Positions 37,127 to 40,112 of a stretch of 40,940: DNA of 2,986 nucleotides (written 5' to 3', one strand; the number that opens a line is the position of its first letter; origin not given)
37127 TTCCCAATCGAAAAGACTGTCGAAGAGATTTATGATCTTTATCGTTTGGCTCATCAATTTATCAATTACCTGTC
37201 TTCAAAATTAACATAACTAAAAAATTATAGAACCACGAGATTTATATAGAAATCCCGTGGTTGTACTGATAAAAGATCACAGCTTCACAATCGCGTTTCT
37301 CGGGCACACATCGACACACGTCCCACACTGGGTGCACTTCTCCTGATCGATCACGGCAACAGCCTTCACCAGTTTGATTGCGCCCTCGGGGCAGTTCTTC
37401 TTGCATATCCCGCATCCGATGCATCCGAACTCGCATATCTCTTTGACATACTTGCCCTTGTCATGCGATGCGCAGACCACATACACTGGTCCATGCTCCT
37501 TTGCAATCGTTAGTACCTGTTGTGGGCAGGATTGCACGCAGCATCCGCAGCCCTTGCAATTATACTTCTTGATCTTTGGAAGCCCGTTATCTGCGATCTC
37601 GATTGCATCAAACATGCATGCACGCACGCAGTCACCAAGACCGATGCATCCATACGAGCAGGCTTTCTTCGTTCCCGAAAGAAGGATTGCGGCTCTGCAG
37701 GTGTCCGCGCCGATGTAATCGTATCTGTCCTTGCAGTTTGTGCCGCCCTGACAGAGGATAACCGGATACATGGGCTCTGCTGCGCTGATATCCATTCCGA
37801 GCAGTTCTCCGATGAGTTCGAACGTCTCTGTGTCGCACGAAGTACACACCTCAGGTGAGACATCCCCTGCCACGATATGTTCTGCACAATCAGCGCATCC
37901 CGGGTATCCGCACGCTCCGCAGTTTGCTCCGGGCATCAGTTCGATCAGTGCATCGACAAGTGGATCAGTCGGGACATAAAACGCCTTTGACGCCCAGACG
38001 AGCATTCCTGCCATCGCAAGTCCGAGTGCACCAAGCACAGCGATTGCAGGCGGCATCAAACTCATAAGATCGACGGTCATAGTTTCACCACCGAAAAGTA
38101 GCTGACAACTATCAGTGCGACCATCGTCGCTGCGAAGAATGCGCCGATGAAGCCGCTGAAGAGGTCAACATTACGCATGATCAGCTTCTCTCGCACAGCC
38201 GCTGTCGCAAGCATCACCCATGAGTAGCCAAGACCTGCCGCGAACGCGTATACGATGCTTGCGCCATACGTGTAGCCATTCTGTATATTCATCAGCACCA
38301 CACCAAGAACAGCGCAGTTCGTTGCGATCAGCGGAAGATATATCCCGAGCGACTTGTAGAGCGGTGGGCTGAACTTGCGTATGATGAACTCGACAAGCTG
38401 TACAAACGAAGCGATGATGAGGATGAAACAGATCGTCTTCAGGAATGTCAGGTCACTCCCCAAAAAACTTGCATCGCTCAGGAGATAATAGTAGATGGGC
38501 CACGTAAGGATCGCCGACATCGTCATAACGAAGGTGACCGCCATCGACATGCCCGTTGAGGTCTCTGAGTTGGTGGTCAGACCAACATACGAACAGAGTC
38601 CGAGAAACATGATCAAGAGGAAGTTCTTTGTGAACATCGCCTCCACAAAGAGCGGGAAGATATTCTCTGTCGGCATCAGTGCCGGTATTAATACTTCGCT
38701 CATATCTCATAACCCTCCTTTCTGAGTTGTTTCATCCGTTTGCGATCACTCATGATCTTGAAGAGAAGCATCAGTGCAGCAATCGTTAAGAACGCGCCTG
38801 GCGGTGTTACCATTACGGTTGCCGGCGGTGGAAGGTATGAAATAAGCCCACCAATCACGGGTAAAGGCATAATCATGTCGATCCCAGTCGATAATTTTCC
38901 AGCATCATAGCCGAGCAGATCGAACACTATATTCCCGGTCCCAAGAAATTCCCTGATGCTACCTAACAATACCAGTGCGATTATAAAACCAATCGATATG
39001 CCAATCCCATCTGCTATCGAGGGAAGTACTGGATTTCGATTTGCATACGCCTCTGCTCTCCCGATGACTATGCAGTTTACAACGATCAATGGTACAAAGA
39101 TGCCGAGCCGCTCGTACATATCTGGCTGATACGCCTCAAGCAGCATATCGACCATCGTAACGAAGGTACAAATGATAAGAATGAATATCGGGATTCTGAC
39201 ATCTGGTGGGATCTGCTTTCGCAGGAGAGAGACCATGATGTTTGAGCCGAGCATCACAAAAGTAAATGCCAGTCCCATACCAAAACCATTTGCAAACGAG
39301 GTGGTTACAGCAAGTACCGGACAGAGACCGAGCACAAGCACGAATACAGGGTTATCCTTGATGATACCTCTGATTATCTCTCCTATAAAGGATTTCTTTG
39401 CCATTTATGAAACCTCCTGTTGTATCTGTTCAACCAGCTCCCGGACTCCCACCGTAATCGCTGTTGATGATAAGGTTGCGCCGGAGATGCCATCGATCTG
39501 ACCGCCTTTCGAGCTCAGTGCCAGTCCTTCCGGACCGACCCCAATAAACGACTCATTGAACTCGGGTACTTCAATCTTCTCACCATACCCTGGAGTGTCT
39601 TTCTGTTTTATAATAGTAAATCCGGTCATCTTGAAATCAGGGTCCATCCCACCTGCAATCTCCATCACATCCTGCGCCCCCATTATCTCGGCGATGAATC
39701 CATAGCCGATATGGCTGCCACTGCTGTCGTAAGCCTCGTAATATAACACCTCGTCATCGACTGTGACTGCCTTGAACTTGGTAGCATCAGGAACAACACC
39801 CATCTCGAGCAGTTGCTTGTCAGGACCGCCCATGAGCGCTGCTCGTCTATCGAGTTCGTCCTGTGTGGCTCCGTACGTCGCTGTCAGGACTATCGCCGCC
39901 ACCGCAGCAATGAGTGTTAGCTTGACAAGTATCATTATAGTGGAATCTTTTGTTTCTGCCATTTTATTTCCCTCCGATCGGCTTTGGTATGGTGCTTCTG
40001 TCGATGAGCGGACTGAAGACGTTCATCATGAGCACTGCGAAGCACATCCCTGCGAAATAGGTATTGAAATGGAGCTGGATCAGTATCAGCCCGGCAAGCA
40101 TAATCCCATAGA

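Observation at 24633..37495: Stacked insertions between the tatD-like gene and rnfB, each bounded by decayed copies of the same gene ends (integration hotspot)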

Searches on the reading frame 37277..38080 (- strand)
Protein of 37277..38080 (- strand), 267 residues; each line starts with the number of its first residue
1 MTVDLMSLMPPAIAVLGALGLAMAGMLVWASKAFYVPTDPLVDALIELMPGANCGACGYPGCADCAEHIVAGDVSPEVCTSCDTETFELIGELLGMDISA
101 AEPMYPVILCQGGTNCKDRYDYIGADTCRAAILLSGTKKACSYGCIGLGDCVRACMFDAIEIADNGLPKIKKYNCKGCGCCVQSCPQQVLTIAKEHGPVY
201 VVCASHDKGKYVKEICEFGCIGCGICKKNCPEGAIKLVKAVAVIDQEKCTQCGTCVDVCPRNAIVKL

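Call 6: search_protein_families(library=pfam, proteins=[window:37277-38080:-], max_evalue=0.01)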
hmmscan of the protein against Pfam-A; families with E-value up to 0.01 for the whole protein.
window:37277-38080:- (267 aa): 13 families
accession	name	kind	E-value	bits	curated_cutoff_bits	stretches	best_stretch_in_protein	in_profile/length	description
PF00037.32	Fer4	-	3.5e-14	52.4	21.1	3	243-264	2-23/24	4Fe-4S binding domain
PF12838.12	Fer4_7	-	5.5e-14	52.8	27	2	220-263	2-52/52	4Fe-4S dicluster domain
PF13187.11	Fer4_9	-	1.3e-11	44.8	27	2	220-264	2-52/52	4Fe-4S dicluster domain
PF04060.18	FeS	-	2.4e-11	43.6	23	1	50-80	2-32/33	Putative Fe-S cluster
PF14697.11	Fer4_21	-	6.8e-11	42.6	35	2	216-264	4-57/59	4Fe-4S dicluster domain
PF12837.12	Fer4_6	-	1.7e-10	40.7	25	2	241-264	1-24/24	4Fe-4S binding domain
PF12797.12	Fer4_2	-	1e-08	35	24.5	2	243-260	4-21/22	4Fe-4S binding domain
PF13237.11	Fer4_10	-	2.8e-08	34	25.5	1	219-260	8-53/53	4Fe-4S dicluster domain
PF13534.11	Fer4_17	-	7.1e-06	26.9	22.2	1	174-233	1-59/61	4Fe-4S dicluster domain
PF25160.1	LdpA_Fe-S-bd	-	2.3e-05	24.5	27.6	1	226-264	9-43/49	LdpA Fe-S cluster-binding domain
PF13484.11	Fer4_16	-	5.8e-05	24.2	30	2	248-265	1-18/66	4Fe-4S double cluster binding domain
PF12800.12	Fer4_4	-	0.00043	20.9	24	1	247-261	2-16/17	4Fe-4S binding domain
PF12798.12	Fer4_3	-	0.00055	21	27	1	249-263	1-15/15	4Fe-4S binding domain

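Call 13: find_related_loci(query=window:37277-38080:-, collection=genome_contigs, flank=10000)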
Query window:37277-38080:- (267 aa) in genome_contigs; peptide patterns used: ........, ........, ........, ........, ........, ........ (x = any residue, [..] = any of these).
180 stretches matched a pattern; 61 encode a relative of the query (tblastn E <= 1e-3); 61 distinct loci.
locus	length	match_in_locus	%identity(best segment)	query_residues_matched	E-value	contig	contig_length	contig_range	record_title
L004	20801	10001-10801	96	1-267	3e-170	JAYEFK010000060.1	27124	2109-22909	MAG: Methanobacteriota archaeon isolate MAG275 MAG275_60, whole genome shotgun sequence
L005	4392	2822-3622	93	1-267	4e-171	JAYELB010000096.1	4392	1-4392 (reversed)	MAG: Methanobacteriota archaeon isolate MAG122 MAG122_96, whole genome shotgun sequence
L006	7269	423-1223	91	1-267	6e-166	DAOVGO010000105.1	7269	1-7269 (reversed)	MAG TPA_asm: Methanosarcinales archaeon isolate CSMAG_1137 CSMAG_1137_k141_3322120_length_7269_cov_33.0000, whole genome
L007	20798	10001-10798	93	1-267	4e-165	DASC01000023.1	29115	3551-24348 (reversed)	MAG TPA_asm: Methanosarcinales archaeon UBA203 UBA203_contig_14294, whole genome shotgun sequence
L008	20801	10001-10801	93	1-267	4e-165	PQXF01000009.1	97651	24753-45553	MAG: Candidatus Methanogaster sp. isolate E20ANME2 NODE_9_length_97651_cov_22.5053, whole genome shotgun sequence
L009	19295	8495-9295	92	1-267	2e-164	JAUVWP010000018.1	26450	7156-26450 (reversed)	MAG: Methanosarcinales archaeon isolate CSMAG_1193 CSMAG_1193_k127_8348040_length_26450_cov_53.4287, whole genome shotgu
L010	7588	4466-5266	91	1-267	2e-164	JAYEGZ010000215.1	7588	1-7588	MAG: Methanobacteriota archaeon isolate MAG232 MAG232_215, whole genome shotgun sequence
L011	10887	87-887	91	1-267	2e-163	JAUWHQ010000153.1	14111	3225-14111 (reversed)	MAG: Methanosarcinales archaeon isolate CSMAG_2272 CSMAG_2272_k141_3284742_length_14111_cov_17.2766, whole genome shotgu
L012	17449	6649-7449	91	1-267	4e-163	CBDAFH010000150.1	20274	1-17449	MAG: uncultured ANME-2 cluster archaeon isolate MAG_107 genome assembly, contig: k141_399727, whole genome shotgun seque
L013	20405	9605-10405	91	1-267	1e-162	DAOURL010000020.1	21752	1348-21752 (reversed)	MAG TPA_asm: Methanosarcinales archaeon isolate CSMAG_151 CSMAG_151_k141_86072_length_21752_cov_895.0061, whole genome s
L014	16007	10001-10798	91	1-267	2e-161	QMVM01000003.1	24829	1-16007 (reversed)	MAG: Methanosarcinales archaeon isolate B131_G9 B131_Guay9_scaffold_00895, whole genome shotgun sequence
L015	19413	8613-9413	90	1-267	2e-161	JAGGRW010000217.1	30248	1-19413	MAG: Methanosarcinales archaeon isolate AUK006 PB_MANV_006_c_000000000139, whole genome shotgun sequence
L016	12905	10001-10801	90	1-267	4e-161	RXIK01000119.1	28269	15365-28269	MAG: Methanosarcinales archaeon isolate ANME-2c-GOS DD1S77SP2S22A_scaffold_365, whole genome shotgun sequence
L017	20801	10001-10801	89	1-267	5e-160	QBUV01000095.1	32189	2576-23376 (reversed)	MAG: Candidatus Methanogaster sp. isolate HMMV-459B1 LDLILCAP_5, whole genome shotgun sequence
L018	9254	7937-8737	95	1-267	5e-168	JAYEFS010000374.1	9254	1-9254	MAG: Methanobacteriota archaeon isolate MAG266 MAG266_387, whole genome shotgun sequence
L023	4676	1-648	92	52-267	3e-132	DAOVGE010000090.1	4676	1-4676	MAG TPA_asm: Methanosarcinales archaeon isolate CSMAG_1127 CSMAG_1127_k141_805155_length_4676_cov_9.0725, whole genome s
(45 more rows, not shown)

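Call 19: search_protein_families(library=pfam, proteins=[L006:1431-1904:-, L006:2004-2525:+, L006:2491-3645:-, L006:3703-4905:-, L006:4926-5339:-, L006:5388-6137:+, L016:10867-11463:-, L016:11481-11990:-, L023:663-1004:-, L023:1686-2345:-], max_evalue=0.01)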
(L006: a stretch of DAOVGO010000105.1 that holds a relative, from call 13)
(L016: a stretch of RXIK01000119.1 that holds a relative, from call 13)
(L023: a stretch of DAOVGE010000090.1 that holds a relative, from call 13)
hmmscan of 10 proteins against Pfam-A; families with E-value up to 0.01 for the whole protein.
L006:1431-1904:- (157 aa): 2 families
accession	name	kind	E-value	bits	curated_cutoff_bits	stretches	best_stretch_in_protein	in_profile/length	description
PF00127.26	Copper-bind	-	1.2e-06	29.3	21.2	1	119-156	60-98/99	Copper binding proteins, plastocyanin/azurin family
PF13473.12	Cupredoxin_1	-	2e-05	25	27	1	79-156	28-104/104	Cupredoxin-like domain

L006:2004-2525:+ (173 aa): 0 families

L006:2491-3645:- (384 aa): 4 families
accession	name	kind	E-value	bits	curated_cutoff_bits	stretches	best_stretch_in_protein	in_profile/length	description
PF01343.23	Peptidase_S49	-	8.4e-41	139.9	24.9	1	199-348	3-152/154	Peptidase family S49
PF25145.1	NfeD1b_N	-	2.4e-07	31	40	1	165-241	25-98/189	NfeD1b, N-terminal domain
PF00574.28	CLP_protease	-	0.00041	20.7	20.2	1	154-224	29-96/182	Clp protease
PF01972.22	SDH_protease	-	0.0011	18.5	31.3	1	154-238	77-155/286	ClpP-like SDH-type serine proteinase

L006:3703-4905:- (400 aa): 1 family
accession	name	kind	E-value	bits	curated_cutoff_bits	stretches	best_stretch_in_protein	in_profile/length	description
PF00180.25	Iso_dh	-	1.5e-93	314.3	27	1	29-394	1-348/348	Isocitrate/isopropylmalate dehydrogenase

L006:4926-5339:- (137 aa): 0 families

L006:5388-6137:+ (249 aa): 3 families
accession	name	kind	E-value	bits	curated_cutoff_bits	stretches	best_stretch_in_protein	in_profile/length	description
PF00005.33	ABC_tran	-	2.9e-22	80.2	25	1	17-163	1-136/137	ABC transporter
PF13304.12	AAA_21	-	5.3e-07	30.4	27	1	30-47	2-19/304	AAA domain, putative AbiEii toxin, Type IV TA system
PF02463.25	SMC_N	-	9.9e-05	22.3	40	0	29-48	26-48/220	RecF/RecN/SMC N terminal domain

L016:10867-11463:- (198 aa): 1 family
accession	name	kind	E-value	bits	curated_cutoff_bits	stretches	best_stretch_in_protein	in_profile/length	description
PF11611.13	DUF4352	-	5.5e-12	46.5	25.9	1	63-183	2-113/122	Domain of unknown function (DUF4352)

L016:11481-11990:- (169 aa): 0 families

L023:663-1004:- (113 aa): 0 families

L023:1686-2345:- (219 aa): 1 family
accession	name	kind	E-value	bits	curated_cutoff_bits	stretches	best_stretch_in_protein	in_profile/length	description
PF11611.13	DUF4352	-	3.8e-12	47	25.9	1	84-204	2-113/122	Domain of unknown function (DUF4352)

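Call 20: search_protein_families(library=pfam, proteins=[L007:11266-11595:-, L007:11736-12275:+, L007:12475-13152:+, L007:13162-13758:+, L007:14178-14930:-, L007:15421-17229:-, L007:17375-18430:+, L015:9471-10121:-, L015:10853-12250:+, L015:12600-13136:-], max_evalue=0.01)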
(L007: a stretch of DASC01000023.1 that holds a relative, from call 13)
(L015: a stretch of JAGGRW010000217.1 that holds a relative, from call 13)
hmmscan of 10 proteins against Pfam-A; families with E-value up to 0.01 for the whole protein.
L007:11266-11595:- (109 aa): 0 families

L007:11736-12275:+ (179 aa): 1 family
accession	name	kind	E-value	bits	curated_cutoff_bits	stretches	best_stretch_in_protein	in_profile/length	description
PF00708.24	Acylphosphatase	-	3.8e-16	59.6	22.5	1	7-83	2-77/85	Acylphosphatase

L007:12475-13152:+ (225 aa): 1 family
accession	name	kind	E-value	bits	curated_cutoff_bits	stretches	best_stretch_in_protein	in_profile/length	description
PF09930.14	DUF2162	-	4.4e-57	193.5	34.4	1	8-220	3-222/223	Predicted transporter (DUF2162)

L007:13162-13758:+ (198 aa): 1 family
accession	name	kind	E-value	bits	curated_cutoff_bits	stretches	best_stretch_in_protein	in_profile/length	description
PF01618.21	MotA_ExbB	-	1.9e-09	37.8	22.9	1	103-167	41-108/127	MotA/TolQ/ExbB proton channel family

L007:14178-14930:- (250 aa): 2 families
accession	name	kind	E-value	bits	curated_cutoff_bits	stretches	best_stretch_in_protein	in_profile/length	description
PF12706.13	Lactamase_B_2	-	4.4e-19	69.3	27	1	32-212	3-199/200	Beta-lactamase superfamily domain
PF00753.33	Lactamase_B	-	3.2e-06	27.7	22.7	1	32-172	18-162/196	Metallo-beta-lactamase superfamily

L007:15421-17229:- (602 aa): 4 families
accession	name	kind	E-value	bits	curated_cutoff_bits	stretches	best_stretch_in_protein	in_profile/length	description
PF02518.31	HATPase_c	-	1.1e-28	100.3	26.4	1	495-601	1-106/111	Histidine kinase-, DNA gyrase B-, and HSP90-like ATPase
PF00512.31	HisKA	-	4.3e-16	59.2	26.9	1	381-449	2-66/66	His Kinase A (phospho-acceptor) domain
PF02743.24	dCache_1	-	7.2e-12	45.8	45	1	63-255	2-193/240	Cache domain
PF17200.10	sCache_2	-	0.00034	21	25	1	217-276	50-109/155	Single Cache domain 2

L007:17375-18430:+ (351 aa): 3 families
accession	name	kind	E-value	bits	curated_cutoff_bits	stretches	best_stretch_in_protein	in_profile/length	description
PF01974.23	tRNA_int_endo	-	1.7e-46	156.6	27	2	256-332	3-79/85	tRNA intron endonuclease, catalytic C-terminal domain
PF02778.19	tRNA_int_endo_N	-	4.8e-30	103.3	21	2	1-65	1-67/67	tRNA intron endonuclease, N-terminal domain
PF09631.16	Sen15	-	0.0013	19.5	22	1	127-163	57-93/101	Sen15 protein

L015:9471-10121:- (216 aa): 1 family
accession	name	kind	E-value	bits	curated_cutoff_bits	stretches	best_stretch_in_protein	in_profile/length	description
PF11611.13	DUF4352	-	1.1e-10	42.3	25.9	1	81-201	2-113/122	Domain of unknown function (DUF4352)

L015:10853-12250:+ (465 aa): 1 family
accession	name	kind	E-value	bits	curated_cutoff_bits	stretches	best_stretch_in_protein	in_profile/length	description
PF00590.25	TP_methylase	-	1.9e-83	280.1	27.8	2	231-430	1-211/212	Tetrapyrrole (Corrin/Porphyrin) Methylases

L015:12600-13136:- (178 aa): 1 family
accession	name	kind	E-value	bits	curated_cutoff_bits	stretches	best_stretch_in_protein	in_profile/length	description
PF01467.32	CTP_transf_like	-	3.2e-18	66.6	21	1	13-141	1-133/133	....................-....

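Call 21: search_protein_families(library=pfam, proteins=[L011:1126-2109:+, L011:2106-2579:+, L011:2622-3452:+, L011:3449-4096:+, L011:4089-4787:+, L011:4863-5723:+, L011:6589-8286:+, L011:8296-9693:+, L023:2712-3470:+, L023:3439-4020:+], max_evalue=0.01)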
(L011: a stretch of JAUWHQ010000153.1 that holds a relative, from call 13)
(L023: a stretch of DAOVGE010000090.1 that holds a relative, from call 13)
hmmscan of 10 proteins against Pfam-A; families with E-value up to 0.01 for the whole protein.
L011:1126-2109:+ (327 aa): 2 families
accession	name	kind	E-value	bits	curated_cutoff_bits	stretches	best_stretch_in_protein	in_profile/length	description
PF02729.26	OTCace_N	-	5.2e-49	166.6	29.9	1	29-169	1-147/148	Aspartate/ornithine carbamoyltransferase, carbamoyl-P binding domain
PF00185.30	OTCace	-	1.7e-32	113.1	29.4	1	176-324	2-156/157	Aspartate/ornithine carbamoyltransferase, Asp/Orn binding domain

L011:2106-2579:+ (157 aa): 2 families
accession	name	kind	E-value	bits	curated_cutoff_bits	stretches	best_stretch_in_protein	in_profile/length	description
PF01948.23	PyrI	-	4.3e-29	101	25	1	12-100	1-92/93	Aspartate carbamoyltransferase regulatory chain, allosteric domain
PF02748.20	PyrI_C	-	2.2e-16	59.8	23.4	1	105-150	1-45/48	Aspartate carbamoyltransferase regulatory chain, metal binding domain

L011:2622-3452:+ (276 aa): 0 families

L011:3449-4096:+ (215 aa): 5 families
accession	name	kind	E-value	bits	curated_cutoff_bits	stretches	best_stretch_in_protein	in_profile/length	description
PF02666.20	PS_Dcarbxylase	-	3.1e-42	145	22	2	85-205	70-198/198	Phosphatidylserine decarboxylase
PF13533.13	Biotin_lipoyl_2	-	0.00069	19.8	29.8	0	100-116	5-21/32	Biotin-lipoyl like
PF05896.17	NQRA_N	-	0.0011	19.6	25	0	67-89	64-86/94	NqrA N-terminal barrel-sandwich hybrid domain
PF00364.28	Biotin_lipoyl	-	0.0035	17.6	22.1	0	188-208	18-38/73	Biotin-requiring enzyme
PF13375.12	RnfC_N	-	0.004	17.6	25.6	0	99-138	70-100/101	RnfC Barrel sandwich hybrid domain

L011:4089-4787:+ (232 aa): 1 family
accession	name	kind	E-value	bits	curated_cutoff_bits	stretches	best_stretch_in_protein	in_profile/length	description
PF01066.26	CDP-OH_P_transf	-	1.4e-16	61.7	22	1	19-164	3-141/152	CDP-alcohol phosphatidyltransferase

L011:4863-5723:+ (286 aa): 4 families
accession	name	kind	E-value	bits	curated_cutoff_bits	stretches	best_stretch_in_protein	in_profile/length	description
PF13793.12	Pribosyltran_N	-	3.2e-26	91.9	25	1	5-113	1-114/117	N-terminal domain of ribose phosphate pyrophosphokinase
PF00156.33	Pribosyltran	-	1.5e-16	60.6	26.3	1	138-250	5-127/158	Phosphoribosyl transferase domain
PF14572.12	Pribosyl_synth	-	1.2e-08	35.6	27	1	204-278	80-154/184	Phosphoribosyl synthetase-associated domain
PF15609.12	PRTase_2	-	0.001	19.1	28.8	0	201-234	113-146/188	Phosphoribosyl transferase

L011:6589-8286:+ (565 aa): 4 families
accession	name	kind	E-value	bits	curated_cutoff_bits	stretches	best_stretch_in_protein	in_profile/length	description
PF02355.23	SecD_SecF_C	-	1.8e-17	63.8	20.5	1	400-550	20-173/189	Protein export membrane protein SecD/SecF, C-terminal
PF22599.2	SecDF_P1_head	-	3.2e-05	24.2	27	1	273-391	18-114/114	SecDF, P1 head subdomain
PF03176.21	MMPL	-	0.0017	17.8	20.5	1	404-553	136-292/333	MMPL family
PF07549.19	Sec_GG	-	0.0033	17.3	20.3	1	58-75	8-25/28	SecD/SecF GG Motif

L011:8296-9693:+ (465 aa): 3 families
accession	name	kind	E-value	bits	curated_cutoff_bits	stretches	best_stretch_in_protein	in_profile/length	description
PF21763.2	DHH_CID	-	3.4e-29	101.5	27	1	193-275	1-84/84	DHH-CID domain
PF02272.25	DHHA1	-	8.1e-15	55.6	25.9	1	362-458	10-101/102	DHHA1 domain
PF01368.27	DHH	-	6.5e-08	33.3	28.1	1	24-155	2-124/125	DHH family, N-terminal domain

L023:2712-3470:+ (252 aa): 1 family
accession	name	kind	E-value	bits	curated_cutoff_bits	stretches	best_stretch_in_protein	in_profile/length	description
PF04493.20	Endonuclease_5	-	3.1e-59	200.4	23.4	1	43-233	8-197/198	Endonuclease V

L023:3439-4020:+ (193 aa): 1 family
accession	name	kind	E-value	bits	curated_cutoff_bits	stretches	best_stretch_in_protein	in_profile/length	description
PF09892.16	DUF2119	-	3.7e-58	196.5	30.5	1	10-191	2-188/188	Uncharacterized protein conserved in archaea (DUF2119)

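Call 35: find_related_loci(query=window:37277-38080:-, collection=metagenome_contigs, flank=10000)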
Query window:37277-38080:- (267 aa) in metagenome_contigs; peptide patterns used: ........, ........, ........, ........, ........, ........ (x = any residue, [..] = any of these).
397 stretches matched a pattern; 70 encode a relative of the query (tblastn E <= 1e-3); 69 distinct loci.
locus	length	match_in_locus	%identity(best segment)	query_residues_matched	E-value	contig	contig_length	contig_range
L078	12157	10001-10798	93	1-267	3e-165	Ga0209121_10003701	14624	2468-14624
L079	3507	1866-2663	93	1-267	2e-170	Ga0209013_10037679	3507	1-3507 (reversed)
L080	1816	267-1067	90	1-267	8e-177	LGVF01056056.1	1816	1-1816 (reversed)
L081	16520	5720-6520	91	1-267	4e-163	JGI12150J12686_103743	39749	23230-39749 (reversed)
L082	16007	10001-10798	91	1-267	1e-161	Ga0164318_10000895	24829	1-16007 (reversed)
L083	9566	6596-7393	88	1-267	8e-158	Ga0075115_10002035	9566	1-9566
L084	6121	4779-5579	82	1-267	2e-152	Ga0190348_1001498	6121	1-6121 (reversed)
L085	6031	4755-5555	82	1-267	3e-151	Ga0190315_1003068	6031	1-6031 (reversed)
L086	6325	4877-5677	82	1-267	5e-151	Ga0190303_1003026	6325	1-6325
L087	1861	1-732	92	24-267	1e-162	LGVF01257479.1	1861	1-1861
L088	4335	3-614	95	64-267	5e-129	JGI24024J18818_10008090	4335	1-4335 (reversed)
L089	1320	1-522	94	94-267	7e-115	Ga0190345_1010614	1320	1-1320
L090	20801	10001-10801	89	1-267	4e-161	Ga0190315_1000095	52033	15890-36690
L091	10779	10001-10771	54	12-267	1e-86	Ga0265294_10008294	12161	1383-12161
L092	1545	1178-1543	83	1-123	4e-66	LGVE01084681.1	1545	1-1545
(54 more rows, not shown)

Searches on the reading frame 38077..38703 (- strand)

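Call 6: search_protein_families(library=pfam, proteins=[window:38077-38703:-], max_evalue=0.01)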
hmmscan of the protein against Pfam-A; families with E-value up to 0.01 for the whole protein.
window:38077-38703:- (208 aa): 1 family
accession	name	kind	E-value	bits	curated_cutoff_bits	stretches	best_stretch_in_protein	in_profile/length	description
PF02508.19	Rnf-Nqr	-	1.1e-48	166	23.8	1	16-197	2-165/174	Rnf-Nqr subunit, membrane protein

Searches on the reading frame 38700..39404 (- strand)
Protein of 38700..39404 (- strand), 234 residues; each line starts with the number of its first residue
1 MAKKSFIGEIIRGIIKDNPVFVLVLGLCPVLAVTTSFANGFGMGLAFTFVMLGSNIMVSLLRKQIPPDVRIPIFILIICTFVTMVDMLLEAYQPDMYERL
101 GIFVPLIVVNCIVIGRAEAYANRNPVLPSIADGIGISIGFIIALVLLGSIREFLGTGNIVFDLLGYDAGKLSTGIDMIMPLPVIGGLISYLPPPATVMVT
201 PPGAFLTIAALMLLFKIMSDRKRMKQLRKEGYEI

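Call 6: search_protein_families(library=pfam, proteins=[window:38700-39404:-], max_evalue=0.01)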
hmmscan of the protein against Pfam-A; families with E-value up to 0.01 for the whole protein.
window:38700-39404:- (234 aa): 1 family
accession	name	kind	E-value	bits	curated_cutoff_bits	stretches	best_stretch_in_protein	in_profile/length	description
PF02508.19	Rnf-Nqr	-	6.7e-63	212.3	23.8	1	9-211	4-173/174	Rnf-Nqr subunit, membrane protein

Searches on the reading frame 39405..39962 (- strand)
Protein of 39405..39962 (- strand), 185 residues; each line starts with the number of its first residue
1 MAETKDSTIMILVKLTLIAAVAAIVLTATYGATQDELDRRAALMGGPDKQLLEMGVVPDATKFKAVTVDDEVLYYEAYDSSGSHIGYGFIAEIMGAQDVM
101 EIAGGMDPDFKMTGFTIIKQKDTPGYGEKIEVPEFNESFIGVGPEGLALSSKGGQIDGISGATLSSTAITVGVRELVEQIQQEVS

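Call 6: search_protein_families(library=pfam, proteins=[window:39405-39962:-], max_evalue=0.01)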
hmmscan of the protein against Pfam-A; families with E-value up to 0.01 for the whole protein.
window:39405-39962:- (185 aa): 1 family
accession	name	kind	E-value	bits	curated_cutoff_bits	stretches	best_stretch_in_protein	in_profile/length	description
PF04205.19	FMN_bind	-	3.2e-12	47.3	22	1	97-177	3-76/77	FMN-binding domain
